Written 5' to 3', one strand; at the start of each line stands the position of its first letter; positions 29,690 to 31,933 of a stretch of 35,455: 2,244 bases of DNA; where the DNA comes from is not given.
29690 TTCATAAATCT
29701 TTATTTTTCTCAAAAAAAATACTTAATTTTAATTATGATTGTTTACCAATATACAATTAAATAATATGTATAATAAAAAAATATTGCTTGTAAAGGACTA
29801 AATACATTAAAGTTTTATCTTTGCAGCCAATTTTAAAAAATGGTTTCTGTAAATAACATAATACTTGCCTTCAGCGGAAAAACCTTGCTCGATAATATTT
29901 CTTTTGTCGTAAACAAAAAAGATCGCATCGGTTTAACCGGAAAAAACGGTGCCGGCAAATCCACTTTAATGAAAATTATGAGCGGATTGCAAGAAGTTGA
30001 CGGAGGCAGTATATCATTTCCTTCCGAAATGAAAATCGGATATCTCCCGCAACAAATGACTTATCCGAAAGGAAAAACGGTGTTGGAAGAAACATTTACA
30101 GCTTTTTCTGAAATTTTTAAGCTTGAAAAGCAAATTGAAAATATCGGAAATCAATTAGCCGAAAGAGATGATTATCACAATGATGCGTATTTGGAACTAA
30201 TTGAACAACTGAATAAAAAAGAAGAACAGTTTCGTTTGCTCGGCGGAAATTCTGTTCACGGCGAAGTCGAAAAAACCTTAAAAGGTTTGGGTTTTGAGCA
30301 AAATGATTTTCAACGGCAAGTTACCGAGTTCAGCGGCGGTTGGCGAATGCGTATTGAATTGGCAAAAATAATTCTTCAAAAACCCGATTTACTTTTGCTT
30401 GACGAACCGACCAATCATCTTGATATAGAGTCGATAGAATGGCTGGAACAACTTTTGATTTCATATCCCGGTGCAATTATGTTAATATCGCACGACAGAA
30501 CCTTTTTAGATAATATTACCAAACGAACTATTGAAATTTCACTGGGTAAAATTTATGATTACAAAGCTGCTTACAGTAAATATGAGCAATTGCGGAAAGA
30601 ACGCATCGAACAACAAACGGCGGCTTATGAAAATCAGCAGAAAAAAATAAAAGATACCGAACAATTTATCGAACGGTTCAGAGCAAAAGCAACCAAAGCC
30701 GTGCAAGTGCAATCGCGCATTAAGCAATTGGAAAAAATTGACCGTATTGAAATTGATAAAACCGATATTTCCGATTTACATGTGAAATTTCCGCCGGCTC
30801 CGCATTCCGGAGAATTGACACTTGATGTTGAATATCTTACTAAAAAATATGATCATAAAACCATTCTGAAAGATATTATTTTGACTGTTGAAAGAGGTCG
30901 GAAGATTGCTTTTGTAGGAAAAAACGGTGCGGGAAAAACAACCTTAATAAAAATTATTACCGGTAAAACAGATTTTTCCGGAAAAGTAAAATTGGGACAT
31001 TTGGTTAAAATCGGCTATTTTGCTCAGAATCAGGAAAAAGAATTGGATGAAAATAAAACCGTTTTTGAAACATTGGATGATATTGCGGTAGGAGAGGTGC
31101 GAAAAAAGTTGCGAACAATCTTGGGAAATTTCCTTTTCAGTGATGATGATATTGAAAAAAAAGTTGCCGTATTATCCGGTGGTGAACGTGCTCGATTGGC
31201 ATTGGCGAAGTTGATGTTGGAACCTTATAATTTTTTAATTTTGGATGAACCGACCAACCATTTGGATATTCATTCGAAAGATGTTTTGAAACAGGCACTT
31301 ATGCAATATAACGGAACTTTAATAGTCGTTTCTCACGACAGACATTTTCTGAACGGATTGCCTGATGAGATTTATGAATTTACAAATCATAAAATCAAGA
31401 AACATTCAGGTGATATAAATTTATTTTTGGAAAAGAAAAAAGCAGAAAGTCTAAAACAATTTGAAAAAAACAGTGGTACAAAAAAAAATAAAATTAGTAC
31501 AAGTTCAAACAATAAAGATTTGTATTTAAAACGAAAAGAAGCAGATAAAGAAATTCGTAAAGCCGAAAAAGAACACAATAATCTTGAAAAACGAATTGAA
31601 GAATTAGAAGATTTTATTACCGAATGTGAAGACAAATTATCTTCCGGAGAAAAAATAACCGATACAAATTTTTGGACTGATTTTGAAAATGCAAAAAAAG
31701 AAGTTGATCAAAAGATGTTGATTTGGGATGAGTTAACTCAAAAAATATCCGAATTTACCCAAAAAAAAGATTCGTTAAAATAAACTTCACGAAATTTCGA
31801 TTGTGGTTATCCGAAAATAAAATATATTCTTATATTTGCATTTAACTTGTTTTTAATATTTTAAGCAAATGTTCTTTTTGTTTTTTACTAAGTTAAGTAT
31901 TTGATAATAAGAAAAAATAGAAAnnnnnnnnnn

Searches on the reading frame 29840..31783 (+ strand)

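Call 23: search_protein_families(library=pfam, proteins=[window:29840-31783:+], max_evalue=0.001)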
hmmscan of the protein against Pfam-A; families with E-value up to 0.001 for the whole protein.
window:29840-31783:+ (647 aa): 13 families
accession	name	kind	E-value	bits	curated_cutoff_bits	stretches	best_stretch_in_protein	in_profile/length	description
PF00005.33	ABC_tran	-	1.4e-50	171.9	25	2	17-192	1-137/137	ABC transporter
PF12848.13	ABC_tran_Xtn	-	1.6e-28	99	25.9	1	231-308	1-78/85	ABC transporter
PF13304.12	AAA_21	-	6.3e-13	49.9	27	1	31-143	3-131/304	AAA domain, putative AbiEii toxin, Type IV TA system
PF02463.25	SMC_N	-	1.4e-06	28.4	40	1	441-516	135-213/220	RecF/RecN/SMC N terminal domain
PF13555.12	AAA_29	-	3.6e-06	27.1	27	0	22-44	17-39/61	P-loop containing region of AAA domain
PF13238.12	AAA_18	-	2.9e-05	25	29.4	0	30-71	1-44/128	AAA domain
PF02367.23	TsaE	-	3.2e-05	24.3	26.6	0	339-383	7-51/128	Threonylcarbamoyl adenosine biosynthesis protein TsaE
PF00931.28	NB-ARC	-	4.5e-05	23.3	23.5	0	28-122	19-91/248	NB-ARC domain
PF03308.22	MeaB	-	8.1e-05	22.2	23.1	0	13-47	19-53/273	Methylmalonyl Co-A mutase-associated GTPase MeaB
PF03193.22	RsgA_GTPase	-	0.00011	22.5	30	0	335-378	89-131/174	RsgA GTPase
PF13175.12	AAA_15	-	0.00016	21.9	32.1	0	355-624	25-212/374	AAA ATPase domain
PF16326.10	ABC_tran_CTD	-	0.00058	20.5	32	1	573-633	4-68/69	ABC transporter C-terminal domain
PF13604.12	AAA_30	-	0.00075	19.7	27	0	30-58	21-49/191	AAA domain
